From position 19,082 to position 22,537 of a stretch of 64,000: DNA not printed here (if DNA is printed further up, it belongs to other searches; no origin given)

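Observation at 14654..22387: Prodrug-activation module: ClbN-like C-A(Asn)-T-E NRPS followed by a ClbP-like peptidase fused to an ABC exporter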

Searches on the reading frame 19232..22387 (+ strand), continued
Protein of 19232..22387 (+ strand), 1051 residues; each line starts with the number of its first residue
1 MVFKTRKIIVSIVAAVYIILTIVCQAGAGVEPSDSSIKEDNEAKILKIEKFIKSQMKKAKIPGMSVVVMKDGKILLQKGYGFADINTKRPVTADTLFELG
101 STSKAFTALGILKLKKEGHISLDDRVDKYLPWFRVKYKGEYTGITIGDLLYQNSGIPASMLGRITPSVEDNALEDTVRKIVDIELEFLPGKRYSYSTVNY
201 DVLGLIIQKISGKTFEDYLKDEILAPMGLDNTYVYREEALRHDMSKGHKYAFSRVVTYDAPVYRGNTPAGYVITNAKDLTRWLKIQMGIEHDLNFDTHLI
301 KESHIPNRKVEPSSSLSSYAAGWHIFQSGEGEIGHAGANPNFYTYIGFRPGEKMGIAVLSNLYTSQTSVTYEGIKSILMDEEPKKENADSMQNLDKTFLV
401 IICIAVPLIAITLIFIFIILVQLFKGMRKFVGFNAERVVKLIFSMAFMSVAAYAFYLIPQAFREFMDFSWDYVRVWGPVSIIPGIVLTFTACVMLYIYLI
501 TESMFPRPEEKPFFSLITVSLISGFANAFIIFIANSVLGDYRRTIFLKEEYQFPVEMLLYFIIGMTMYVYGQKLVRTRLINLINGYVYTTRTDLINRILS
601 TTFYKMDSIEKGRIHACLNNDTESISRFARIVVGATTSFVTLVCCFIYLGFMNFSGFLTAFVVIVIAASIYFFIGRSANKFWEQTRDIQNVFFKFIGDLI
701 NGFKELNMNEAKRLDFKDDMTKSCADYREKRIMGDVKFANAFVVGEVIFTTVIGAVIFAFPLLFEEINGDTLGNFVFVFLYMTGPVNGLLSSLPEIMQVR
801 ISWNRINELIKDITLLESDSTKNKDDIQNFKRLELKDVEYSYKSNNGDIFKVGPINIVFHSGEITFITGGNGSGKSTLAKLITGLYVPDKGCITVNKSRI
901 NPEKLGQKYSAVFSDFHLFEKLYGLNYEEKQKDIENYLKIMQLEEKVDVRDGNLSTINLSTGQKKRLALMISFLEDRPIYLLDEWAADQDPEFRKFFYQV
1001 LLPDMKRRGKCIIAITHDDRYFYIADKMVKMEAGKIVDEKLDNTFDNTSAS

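Call 22: find_encoding_contigs(protein=P0007, flank=10000, max_places=1)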
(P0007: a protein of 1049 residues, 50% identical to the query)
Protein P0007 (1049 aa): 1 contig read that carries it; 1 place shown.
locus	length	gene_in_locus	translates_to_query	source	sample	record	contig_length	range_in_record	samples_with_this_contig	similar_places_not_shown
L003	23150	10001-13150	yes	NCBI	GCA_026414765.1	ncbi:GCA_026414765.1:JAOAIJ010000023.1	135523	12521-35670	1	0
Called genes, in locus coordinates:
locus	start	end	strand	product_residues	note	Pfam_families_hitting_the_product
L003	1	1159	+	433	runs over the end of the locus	PF00528:BPD_transp_1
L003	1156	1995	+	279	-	PF00528:BPD_transp_1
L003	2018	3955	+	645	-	PF02922:CBM_48, PF00128:Alpha-amylase, PF11852:Pullul_strch_C (weak), PF21653:pulA_all-beta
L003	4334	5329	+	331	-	PF04055:Radical_SAM, PF13186:SPASM (weak)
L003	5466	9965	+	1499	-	PF00668:Condensation, PF00501:AMP-binding, PF13193:AMP-binding_C, PF00550:PP-binding, PF00668:Condensation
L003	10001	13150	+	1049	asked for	PF00144:Beta-lactamase, PF00005:ABC_tran, PF02463:SMC_N (faint)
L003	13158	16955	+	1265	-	PF00668:Condensation, PF00501:AMP-binding, PF13193:AMP-binding_C, PF00550:PP-binding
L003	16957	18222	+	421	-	PF00698:Acyl_transf_1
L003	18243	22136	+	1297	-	PF00109:ketoacyl-synt, PF02801:Ketoacyl-synt_C, PF16197:KAsynt_C_assoc, PF22336:RhiE-like_linker, PF22621:CurL-like_PKS_C, PF21394:Beta-ketacyl_N, PF00106:adh_short, PF08659:KR, +3 more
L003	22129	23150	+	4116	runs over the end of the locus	PF00109:ketoacyl-synt, PF02801:Ketoacyl-synt_C, PF16197:KAsynt_C_assoc, PF22336:RhiE-like_linker, PF22621:CurL-like_PKS_C, PF21089:PKS_DH_N, PF14765:PS-DH, PF21394:Beta-ketacyl_N, +14 more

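Call 23: find_encoding_contigs(protein=P0060, flank=10000, max_places=1)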
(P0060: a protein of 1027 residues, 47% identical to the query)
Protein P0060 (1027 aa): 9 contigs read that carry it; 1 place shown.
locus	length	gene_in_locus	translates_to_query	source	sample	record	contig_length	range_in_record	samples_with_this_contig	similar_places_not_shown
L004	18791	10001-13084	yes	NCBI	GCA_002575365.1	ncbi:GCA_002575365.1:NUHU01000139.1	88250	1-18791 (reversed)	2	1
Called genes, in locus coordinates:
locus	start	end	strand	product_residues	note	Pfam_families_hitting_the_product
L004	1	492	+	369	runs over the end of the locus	PF00988:CPSase_sm_chain, PF00117:GATase, PF07722:Peptidase_C26 (weak)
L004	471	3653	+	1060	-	PF25596:CPSase_L_D1, PF02786:CPSase_L_D2, PF07478:Dala_Dala_lig_C, PF02787:CPSase_L_D3, PF25596:CPSase_L_D1, PF02655:ATP-grasp_3, PF02786:CPSase_L_D2, PF07478:Dala_Dala_lig_C, +5 more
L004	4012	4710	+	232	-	PF22624:AASDHPPT_N, PF01648:ACPS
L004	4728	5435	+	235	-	PF00975:Thioesterase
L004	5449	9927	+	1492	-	PF00668:Condensation, PF00501:AMP-binding, PF13193:AMP-binding_C (weak), PF00550:PP-binding (weak), PF00668:Condensation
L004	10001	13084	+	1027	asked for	PF00144:Beta-lactamase, PF00664:ABC_membrane, PF00005:ABC_tran, PF13304:AAA_21 (faint), PF02463:SMC_N (weak)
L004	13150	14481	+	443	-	-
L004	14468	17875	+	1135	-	-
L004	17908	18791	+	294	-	PF00668:Condensation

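Call 56: predict_structure(alignment_id=A2)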
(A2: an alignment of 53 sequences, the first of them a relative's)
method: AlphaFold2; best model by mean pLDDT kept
length: 1051 residues; sequences in the alignment: 53
mean_pLDDT: 81.9   pTM: 0.65
mean pLDDT of the five models: 81.9, 81.6, 77.3, 76.9, 76.7
residues with pLDDT >= 90: 340; 70-90: 526; 50-70: 129; < 50: 56
segments of 3 or more residues with pLDDT < 50: 1-3, 25-39, 644-664, 821-825, 1043-1051
pLDDT, mean of each block of 10 residues (from residue 1): 64 79 46 37 88 94 96 92 95 96 96 97 97 94 96 92 87 94 93 92 97 95 95 91 94 93 88 95 93 90 92 86 88 93 95 95 94 93 79 86 86 90 87 86 90 88 79 91 92 90 81 75 77 74 62 80 86 82 82 86 81 82 76 63 46 38 52 60 67 84 88 89 85 77 70 73 64 59 54 69 82 69 52 88 71 87 86 79 88 86 86 85 87 85 83 81 86 88 70 84 88 88 87 76 42 32
secondary structure, 60 per line:
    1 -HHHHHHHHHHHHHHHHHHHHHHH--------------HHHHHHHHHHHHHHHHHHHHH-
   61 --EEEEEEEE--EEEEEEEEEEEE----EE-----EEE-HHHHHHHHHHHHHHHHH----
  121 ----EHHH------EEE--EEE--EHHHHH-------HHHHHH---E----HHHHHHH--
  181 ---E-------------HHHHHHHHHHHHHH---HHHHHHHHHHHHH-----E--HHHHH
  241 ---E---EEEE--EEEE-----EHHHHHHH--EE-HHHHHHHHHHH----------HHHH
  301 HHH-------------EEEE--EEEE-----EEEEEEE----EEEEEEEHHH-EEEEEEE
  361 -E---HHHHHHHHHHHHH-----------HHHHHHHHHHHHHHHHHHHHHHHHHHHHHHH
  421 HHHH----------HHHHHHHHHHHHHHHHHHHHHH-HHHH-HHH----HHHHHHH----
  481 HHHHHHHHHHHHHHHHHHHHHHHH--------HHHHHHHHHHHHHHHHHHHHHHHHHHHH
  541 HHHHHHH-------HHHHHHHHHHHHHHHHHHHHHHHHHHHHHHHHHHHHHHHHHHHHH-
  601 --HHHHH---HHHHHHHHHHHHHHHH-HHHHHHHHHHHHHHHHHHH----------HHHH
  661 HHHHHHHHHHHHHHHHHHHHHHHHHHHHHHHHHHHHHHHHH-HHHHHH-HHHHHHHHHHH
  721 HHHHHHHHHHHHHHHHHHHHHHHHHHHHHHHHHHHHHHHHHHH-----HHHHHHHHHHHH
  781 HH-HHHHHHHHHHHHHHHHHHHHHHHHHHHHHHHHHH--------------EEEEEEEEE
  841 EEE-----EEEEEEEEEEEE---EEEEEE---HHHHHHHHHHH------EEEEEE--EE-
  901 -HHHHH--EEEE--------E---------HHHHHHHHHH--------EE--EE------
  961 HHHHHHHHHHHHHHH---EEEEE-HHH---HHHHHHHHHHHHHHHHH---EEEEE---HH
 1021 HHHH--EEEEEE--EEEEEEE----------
elements in order (helices of 4 or more, strands of 3 or more residues): H2-24 H39-59 E63-70 E73-84 E96-98 H100-116 E135-137 E140-142 H146-150 H158-163 H172-178 H198-211 H215-227 H236-240 E248-251 E254-257 H264-270 H276-286 H297-303 E317-320 E323-326 E332-338 E343-349 E354-360 H366-378 H390-424 H435-456 H458-461 H470-476 H481-504 H513-547 H555-599 H603-607 H611-626 H628-646 H657-701 H703-708 H710-763 H769-782 H784-817 E832-843 E849-860 E864-869 H873-883 E890-895 H902-906 E909-912 H931-940 H961-975 E979-983 H991-1007 E1011-1015 H1019-1024 E1027-1032 E1035-1041

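Call 58: fold_search(model_id=the predicted structure, library=pdb)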
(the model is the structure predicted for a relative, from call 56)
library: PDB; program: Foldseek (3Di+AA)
matches with E <= 10: 1711; with E <= 0.001: 1486
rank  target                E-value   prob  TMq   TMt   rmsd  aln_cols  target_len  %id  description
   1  7mde                  7.0e-31  1.00  0.37  0.83   5.9       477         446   27  Full-length S95A ClbP (released 2022-09-28)
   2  7mdf                  8.5e-31  1.00  0.38  0.86   5.0       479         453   25  Full-length S95A ClbP bound to N-acyl-D-asparagine analog (released 2022-09-28)
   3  7mdc                  1.1e-30  1.00  0.36  0.82   5.6       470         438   28  Full-length wildtype ClbP inhibited by hexanoyl-D-asparagine boronic acid (released 2022-09-28)
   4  7ul6_A                3.3e-29  1.00  0.37  0.85   5.2       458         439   28  CryoEM structure of full-length dimeric ClbP (released 2022-09-28)
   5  4e6w_A                4.6e-26  1.00  0.30  0.92   2.2       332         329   31  ClbP in complex with 3-aminophenyl boronic acid (released 2013-03-27)
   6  3o3v_A                1.7e-25  1.00  0.30  0.90   2.1       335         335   31  Crystal structure of ClbP peptidase domain (released 2011-07-27)
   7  4e6w_C                2.2e-25  1.00  0.29  0.91   2.2       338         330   32  ClbP in complex with 3-aminophenyl boronic acid (released 2013-03-27)
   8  4e6w_B                3.4e-25  1.00  0.30  0.92   2.2       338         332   30  ClbP in complex with 3-aminophenyl boronic acid (released 2013-03-27)
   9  4gdn_A                8.1e-25  1.00  0.30  0.89   3.9       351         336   31  Structure of FmtA-like protein (released 2012-10-03)
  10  4gdn_D                1.5e-24  1.00  0.29  0.88   4.1       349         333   31  Structure of FmtA-like protein (released 2012-10-03)
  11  4e6x_A                1.5e-24  1.00  0.28  0.93   2.1       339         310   29  ClbP in complex boron-based inhibitor (released 2013-03-27)
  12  4gdn_C                7.7e-24  1.00  0.29  0.88   3.8       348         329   31  Structure of FmtA-like protein (released 2012-10-03)
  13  4e6x_C                1.6e-23  1.00  0.27  0.91   2.2       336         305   28  ClbP in complex boron-based inhibitor (released 2013-03-27)
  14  2qmi_C                2.8e-23  1.00  0.29  0.67   3.2       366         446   30  Structure of the octameric penicillin-binding protein homologue from Pyrococcus abyssi (released 2008-07-22)
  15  4e6x_B                3.8e-23  1.00  0.27  0.91   2.6       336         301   28  ClbP in complex boron-based inhibitor (released 2013-03-27)
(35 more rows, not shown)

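Call 79: search_dna_similar(query=window:19232-22384:+, collection=plasmids, mode=protein, max_rows=25, max_evalue=1e-40)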
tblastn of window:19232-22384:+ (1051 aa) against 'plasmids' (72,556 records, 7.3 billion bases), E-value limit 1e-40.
Records with a match: 293; places in all: 307; records where one place covers at least 80% of the query: 54.
Best place of each record, by identity: <60% 293.
By first word of the organism name: Ralstonia 104; Bacillus 96; Azospirillum 24; Burkholderia 10; Klebsiella 6; Caballeronia 6; Escherichia 5; Alteromonas 4; Methylosinus 3; Pantoea 3; and 20 more.
By predicted mobility (MOB-suite, as given by PLSDB): non-mobilizable 151; mobilizable 110; conjugative 32.
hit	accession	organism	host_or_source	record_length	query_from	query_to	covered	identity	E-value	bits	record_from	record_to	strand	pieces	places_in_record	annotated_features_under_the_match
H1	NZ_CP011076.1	Brevibacillus laterosporus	Oryza sativa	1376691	45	1038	95%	48.4%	0e+0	949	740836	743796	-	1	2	none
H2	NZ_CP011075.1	Brevibacillus laterosporus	Oryza sativa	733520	47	1036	94%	48.2%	0e+0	974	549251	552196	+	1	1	cyclic peptide export ABC transporter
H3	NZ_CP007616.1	Bacillus thuringiensis serovar kurstaki str. YBT-1520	-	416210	47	1036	94%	45.8%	0e+0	927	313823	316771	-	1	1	cyclic peptide export ABC transporter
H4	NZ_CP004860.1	Bacillus thuringiensis serovar kurstaki str. YBT-1520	soil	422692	47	1036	94%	45.8%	0e+0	927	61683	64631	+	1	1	cyclic peptide export ABC transporter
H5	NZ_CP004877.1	Bacillus thuringiensis serovar kurstaki str. HD-1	soil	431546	47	1036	94%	45.8%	0e+0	927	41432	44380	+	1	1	cyclic peptide export ABC transporter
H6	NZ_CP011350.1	Bacillus thuringiensis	tobacco,single cell,roots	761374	47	1036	94%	45.8%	0e+0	927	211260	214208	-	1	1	cyclic peptide export ABC transporter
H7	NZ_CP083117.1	Bacillus thuringiensis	whole organism,Biopesticide Delfin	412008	47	1036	94%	45.8%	0e+0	927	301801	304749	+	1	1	cyclic peptide export ABC transporter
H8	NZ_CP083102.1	Bacillus thuringiensis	whole organism,Biopesticide DiPel DF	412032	47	1036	94%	45.8%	0e+0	927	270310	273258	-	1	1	cyclic peptide export ABC transporter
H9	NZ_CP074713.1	Bacillus thuringiensis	moth,whole organism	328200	47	1036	94%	45.8%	0e+0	927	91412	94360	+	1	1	cyclic peptide export ABC transporter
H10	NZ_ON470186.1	Bacillus thuringiensis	-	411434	47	1036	94%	45.8%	0e+0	927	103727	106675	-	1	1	cyclic peptide export ABC transporter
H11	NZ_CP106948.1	Bacillus thuringiensis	BGSC database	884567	47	1036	94%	45.8%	0e+0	927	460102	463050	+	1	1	cyclic peptide export ABC transporter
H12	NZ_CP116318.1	Bacillus thuringiensis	soil sample,soil sample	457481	47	1036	94%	45.8%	0e+0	927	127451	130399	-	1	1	cyclic peptide export ABC transporter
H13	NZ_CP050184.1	Bacillus thuringiensis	cell culture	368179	47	1036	94%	45.8%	0e+0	927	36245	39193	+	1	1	cyclic peptide export ABC transporter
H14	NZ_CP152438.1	Bacillus sp. BR3(2024)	-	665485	47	1036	94%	45.7%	0e+0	926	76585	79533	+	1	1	cyclic peptide export ABC transporter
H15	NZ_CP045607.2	Bacillus cereus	Whole organism,soil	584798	47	1036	94%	45.7%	0e+0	925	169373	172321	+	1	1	cyclic peptide export ABC transporter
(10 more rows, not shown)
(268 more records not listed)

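Call 80: get_annotated_region(hit=H5, flank=9000)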
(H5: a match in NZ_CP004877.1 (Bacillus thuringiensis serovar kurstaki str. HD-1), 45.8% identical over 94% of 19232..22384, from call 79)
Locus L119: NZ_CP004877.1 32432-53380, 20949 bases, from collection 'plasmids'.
description: Bacillus thuringiensis serovar kurstaki str. HD-1 plasmid pBMB431, complete sequence
organism: Bacillus thuringiensis serovar kurstaki str. HD-1 (NCBI taxid 1261129)
taxonomy: Bacteria; Bacillota; Bacilli; Bacillales; Bacillaceae; Bacillus; Bacillus thuringiensis; Bacillus thuringiensis serovar kurstaki str. HD-1
host: -; source: soil; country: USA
typing (MOB-suite, as given by PLSDB): non-mobilizable; replicon rep_cluster_125,rep_cluster_1721; mating-pair formation MPF_T
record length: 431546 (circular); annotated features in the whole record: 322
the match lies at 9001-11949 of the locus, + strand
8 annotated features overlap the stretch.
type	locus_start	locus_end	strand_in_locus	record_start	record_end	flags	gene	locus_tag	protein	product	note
CDS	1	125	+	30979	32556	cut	zmaJ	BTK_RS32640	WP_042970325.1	zwittermicin A synthase ZmaJ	-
CDS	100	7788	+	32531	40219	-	-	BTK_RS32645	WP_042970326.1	hybrid non-ribosomal peptide synthetase/type I polyketide synthase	-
CDS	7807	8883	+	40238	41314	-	-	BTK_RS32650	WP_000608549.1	LLM class flavin-dependent oxidoreductase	-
CDS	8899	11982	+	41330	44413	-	-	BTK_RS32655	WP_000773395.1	cyclic peptide export ABC transporter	GO:0015833 - peptide transport [Evidence IEA]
CDS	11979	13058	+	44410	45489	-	-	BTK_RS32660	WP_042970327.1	HAD-IIIC family phosphatase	-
CDS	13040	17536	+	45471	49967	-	-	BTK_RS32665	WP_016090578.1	non-ribosomal peptide synthetase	-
CDS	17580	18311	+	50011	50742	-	-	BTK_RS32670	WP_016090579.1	alpha/beta fold hydrolase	-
CDS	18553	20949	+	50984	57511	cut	-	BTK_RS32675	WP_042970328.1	non-ribosomal peptide synthetase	-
